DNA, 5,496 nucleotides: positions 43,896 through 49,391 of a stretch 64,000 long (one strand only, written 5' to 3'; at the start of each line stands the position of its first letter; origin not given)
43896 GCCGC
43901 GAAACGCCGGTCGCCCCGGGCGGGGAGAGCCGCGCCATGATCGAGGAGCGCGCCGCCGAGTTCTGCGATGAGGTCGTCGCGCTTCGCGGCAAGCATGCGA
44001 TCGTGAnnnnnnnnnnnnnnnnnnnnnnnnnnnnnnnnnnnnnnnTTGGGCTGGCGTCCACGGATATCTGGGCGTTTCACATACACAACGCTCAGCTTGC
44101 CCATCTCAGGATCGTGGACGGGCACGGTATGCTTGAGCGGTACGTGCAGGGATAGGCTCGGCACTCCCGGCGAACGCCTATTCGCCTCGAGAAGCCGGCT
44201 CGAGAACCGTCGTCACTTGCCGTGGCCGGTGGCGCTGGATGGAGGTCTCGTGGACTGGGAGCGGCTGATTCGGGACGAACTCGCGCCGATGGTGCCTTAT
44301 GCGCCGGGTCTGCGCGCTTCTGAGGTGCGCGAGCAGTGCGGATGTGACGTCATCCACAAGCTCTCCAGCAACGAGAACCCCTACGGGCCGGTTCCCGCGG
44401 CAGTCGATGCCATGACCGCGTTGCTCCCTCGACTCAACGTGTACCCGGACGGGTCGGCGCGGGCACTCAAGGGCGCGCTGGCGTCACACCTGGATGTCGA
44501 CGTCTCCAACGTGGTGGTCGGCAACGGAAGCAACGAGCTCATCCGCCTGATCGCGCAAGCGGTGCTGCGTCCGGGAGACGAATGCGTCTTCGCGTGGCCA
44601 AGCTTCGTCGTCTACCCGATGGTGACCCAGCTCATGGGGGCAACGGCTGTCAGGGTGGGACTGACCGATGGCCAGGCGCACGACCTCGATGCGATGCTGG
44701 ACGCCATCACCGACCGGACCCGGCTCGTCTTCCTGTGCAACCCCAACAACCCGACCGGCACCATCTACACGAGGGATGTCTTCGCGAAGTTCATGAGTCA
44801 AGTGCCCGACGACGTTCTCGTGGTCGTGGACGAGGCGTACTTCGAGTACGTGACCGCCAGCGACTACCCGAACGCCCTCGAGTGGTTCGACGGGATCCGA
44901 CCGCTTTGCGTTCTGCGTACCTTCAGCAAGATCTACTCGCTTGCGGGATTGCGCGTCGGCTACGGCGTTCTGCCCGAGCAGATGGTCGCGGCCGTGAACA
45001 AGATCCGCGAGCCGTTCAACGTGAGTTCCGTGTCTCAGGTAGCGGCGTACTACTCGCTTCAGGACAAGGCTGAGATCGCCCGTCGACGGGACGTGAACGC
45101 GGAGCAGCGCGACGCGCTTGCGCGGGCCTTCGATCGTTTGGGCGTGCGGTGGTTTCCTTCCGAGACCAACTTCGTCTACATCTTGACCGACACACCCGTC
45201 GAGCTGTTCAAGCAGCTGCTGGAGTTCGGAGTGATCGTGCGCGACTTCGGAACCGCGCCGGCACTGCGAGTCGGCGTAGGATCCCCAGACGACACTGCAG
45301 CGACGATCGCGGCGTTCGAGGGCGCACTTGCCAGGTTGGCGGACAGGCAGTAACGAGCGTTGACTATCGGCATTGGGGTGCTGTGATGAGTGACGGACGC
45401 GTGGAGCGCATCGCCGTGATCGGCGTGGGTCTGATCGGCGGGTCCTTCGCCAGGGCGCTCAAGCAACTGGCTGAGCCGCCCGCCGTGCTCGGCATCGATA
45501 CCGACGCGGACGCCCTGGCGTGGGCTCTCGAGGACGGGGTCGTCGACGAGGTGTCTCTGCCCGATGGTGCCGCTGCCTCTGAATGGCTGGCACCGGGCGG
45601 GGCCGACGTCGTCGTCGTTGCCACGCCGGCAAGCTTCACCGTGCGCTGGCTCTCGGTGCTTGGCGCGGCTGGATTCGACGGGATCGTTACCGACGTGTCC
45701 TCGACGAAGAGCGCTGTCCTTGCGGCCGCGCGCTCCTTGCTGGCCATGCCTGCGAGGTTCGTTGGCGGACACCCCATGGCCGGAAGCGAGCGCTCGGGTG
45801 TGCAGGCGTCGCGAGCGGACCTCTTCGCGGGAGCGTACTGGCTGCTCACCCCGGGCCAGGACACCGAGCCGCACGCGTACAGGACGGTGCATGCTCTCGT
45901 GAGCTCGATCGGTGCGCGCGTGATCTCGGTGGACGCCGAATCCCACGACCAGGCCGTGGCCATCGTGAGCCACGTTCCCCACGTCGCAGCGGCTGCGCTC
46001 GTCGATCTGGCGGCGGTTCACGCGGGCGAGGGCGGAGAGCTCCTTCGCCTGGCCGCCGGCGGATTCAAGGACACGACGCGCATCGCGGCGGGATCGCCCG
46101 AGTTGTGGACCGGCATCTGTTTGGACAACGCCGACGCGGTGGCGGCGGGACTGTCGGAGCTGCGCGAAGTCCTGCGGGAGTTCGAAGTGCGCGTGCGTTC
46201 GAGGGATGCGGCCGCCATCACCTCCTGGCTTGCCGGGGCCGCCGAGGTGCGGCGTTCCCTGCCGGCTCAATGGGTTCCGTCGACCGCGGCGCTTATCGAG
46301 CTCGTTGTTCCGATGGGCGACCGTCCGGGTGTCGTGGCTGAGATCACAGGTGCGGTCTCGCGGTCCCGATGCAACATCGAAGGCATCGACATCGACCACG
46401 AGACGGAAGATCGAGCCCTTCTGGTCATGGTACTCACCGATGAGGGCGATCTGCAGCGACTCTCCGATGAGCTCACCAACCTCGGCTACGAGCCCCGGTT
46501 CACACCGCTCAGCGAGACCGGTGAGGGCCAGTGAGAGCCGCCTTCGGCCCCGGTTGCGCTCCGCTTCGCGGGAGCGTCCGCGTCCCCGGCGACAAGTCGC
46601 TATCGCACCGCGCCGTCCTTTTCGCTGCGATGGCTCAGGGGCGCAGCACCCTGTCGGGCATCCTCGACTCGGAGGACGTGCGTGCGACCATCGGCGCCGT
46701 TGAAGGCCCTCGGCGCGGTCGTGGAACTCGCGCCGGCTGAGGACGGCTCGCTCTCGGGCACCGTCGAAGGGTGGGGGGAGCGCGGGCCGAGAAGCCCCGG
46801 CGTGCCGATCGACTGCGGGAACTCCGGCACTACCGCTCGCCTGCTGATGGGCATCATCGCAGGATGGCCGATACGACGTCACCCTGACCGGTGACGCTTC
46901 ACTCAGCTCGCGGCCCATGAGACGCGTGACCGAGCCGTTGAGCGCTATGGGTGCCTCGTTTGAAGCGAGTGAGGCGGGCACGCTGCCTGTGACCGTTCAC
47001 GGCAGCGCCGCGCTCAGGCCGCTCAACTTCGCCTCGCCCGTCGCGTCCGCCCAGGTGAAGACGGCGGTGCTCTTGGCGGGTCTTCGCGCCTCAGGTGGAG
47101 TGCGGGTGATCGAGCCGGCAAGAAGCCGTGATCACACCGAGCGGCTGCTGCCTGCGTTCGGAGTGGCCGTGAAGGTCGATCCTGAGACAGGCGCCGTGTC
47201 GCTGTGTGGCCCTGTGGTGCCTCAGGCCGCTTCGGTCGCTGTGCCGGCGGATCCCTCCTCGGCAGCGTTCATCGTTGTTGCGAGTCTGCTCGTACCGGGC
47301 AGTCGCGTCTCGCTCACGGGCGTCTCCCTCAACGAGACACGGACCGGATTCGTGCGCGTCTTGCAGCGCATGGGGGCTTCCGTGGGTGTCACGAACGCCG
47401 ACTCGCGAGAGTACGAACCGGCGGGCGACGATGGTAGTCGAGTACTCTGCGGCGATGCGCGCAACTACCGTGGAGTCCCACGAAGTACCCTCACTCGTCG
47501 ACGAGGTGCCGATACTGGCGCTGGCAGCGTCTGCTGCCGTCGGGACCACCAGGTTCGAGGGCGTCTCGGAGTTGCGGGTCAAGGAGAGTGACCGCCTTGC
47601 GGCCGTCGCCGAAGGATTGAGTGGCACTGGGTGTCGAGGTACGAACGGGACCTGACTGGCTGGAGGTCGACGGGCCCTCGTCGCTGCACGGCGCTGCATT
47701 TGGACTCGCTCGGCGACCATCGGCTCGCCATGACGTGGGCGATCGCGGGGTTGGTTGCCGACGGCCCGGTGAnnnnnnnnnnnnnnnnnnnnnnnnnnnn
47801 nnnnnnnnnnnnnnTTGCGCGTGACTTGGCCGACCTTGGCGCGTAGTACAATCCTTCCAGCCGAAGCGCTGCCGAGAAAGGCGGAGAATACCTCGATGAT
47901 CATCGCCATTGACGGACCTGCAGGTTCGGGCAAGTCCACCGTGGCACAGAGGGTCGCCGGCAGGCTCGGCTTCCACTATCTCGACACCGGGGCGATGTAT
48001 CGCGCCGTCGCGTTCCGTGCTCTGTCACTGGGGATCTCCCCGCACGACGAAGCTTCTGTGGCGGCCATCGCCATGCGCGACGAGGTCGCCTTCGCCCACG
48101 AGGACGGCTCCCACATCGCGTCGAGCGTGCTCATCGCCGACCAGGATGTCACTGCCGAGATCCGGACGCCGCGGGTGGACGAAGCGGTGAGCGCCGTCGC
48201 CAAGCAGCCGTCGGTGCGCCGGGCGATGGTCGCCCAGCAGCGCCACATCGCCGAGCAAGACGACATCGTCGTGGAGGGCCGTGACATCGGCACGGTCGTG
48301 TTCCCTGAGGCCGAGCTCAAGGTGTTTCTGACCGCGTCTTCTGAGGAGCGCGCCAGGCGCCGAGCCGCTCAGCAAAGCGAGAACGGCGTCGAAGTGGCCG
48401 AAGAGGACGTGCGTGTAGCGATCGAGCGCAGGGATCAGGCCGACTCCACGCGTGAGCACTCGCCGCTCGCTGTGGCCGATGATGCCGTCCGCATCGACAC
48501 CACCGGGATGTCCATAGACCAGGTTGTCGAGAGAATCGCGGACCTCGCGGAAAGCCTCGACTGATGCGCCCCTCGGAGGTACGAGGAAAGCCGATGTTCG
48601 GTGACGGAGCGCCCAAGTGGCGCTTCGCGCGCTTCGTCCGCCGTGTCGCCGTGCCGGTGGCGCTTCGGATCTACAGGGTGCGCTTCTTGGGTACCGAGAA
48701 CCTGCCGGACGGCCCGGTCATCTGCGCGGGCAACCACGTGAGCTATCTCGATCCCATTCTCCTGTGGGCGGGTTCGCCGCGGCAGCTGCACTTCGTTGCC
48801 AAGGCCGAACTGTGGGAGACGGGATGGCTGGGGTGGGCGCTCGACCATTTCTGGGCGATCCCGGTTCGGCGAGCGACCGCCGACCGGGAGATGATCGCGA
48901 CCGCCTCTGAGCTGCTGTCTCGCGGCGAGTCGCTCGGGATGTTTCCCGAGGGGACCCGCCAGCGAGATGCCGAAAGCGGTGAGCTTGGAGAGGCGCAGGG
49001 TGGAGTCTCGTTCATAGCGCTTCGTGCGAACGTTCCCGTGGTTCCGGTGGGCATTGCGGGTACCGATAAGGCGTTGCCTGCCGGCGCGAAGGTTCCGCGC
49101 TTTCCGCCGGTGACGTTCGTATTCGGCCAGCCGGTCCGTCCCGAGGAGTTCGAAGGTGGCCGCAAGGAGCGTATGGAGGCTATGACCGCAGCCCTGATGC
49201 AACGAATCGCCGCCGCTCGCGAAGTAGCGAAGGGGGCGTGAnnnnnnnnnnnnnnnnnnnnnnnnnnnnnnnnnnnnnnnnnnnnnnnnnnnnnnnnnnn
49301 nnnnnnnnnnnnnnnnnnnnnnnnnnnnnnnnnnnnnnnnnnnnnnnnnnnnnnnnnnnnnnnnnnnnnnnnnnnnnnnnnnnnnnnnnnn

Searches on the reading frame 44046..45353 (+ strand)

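Call 24: search_protein_families(library=pfam, max_evalue=0.001, proteins=[window:44046-45353:+])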
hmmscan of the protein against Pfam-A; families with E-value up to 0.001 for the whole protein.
window:44046-45353:+ (435 aa): 2 families
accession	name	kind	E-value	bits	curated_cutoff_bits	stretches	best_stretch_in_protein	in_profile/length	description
PF00155.27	Aminotran_1_2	-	3.2e-55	188.2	19.7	1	105-416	5-353/361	Aminotransferase class I and II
PF00266.25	Aminotran_5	-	3.5e-08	33.3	21.5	1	149-264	56-177/371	Aminotransferase class-V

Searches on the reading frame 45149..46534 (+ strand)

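Call 24: search_protein_families(library=pfam, max_evalue=0.001, proteins=[window:45149-46534:+])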
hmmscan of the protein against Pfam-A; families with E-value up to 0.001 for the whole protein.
window:45149-46534:+ (461 aa): 6 families
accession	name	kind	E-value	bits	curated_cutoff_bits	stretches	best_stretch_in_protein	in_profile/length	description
PF02153.23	PDH_N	-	2.2e-28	99.2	26.5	1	100-259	1-153/154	Prephenate dehydrogenase, nucleotide-binding domain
PF20463.3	PDH_C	-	9.2e-22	77.7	22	1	262-361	1-100/102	Prephenate dehydrogenase, dimerization domain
PF01842.31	ACT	-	8.6e-08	32.3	27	1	389-445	7-64/66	ACT domain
PF22629.2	ACT_AHAS_ss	-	6.8e-06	26.6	27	1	390-445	6-62/67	AHAS small subunit-like ACT domain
PF02254.24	TrkA_N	-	6.8e-05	23.6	23.8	1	88-171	1-81/116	TrkA-N domain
PF13740.12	ACT_6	-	9.8e-05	22.6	23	1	391-448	11-68/76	ACT domain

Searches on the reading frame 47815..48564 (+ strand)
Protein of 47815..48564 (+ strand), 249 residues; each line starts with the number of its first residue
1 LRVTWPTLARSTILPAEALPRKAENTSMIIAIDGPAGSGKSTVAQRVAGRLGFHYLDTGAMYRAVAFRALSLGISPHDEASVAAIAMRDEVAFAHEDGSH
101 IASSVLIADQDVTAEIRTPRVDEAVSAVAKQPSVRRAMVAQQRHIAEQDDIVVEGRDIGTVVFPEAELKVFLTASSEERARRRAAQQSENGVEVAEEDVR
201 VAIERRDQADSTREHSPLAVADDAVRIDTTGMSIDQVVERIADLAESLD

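Call 24: search_protein_families(library=pfam, max_evalue=0.001, proteins=[window:47815-48564:+])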
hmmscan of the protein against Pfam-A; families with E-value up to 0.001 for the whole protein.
window:47815-48564:+ (249 aa): 5 families
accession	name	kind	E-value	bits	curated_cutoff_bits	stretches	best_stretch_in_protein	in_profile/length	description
PF02224.24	Cytidylate_kin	-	3.1e-75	253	26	1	30-246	1-210/211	Cytidylate kinase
PF13189.12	Cytidylate_kin2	-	7.1e-12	46.3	28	1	29-210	1-150/176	Cytidylate kinase-like family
PF13238.12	AAA_18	-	6.9e-10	39.9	29.4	1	30-189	1-114/128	AAA domain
PF13207.12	AAA_17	-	2.3e-06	28.4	27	1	34-67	2-35/136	AAA domain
PF13671.12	AAA_33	-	0.00072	20.3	27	0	31-201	3-135/143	AAA domain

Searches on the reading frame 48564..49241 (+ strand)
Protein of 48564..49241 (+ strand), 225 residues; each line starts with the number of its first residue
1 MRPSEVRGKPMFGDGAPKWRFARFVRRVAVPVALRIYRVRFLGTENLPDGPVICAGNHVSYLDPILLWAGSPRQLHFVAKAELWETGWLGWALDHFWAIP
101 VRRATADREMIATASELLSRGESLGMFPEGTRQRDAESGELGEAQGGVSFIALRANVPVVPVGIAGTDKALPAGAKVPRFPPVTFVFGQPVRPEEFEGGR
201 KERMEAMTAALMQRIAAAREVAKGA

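Call 25: search_protein_families(library=pfam, max_evalue=0.001, proteins=[window:48564-49241:+])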
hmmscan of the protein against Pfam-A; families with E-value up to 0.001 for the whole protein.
window:48564-49241:+ (225 aa): 1 family
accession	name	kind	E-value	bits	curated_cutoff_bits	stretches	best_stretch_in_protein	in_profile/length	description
PF01553.26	Acyltransferase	-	3.9e-29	101.6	23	1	38-164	1-131/132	Acyltransferase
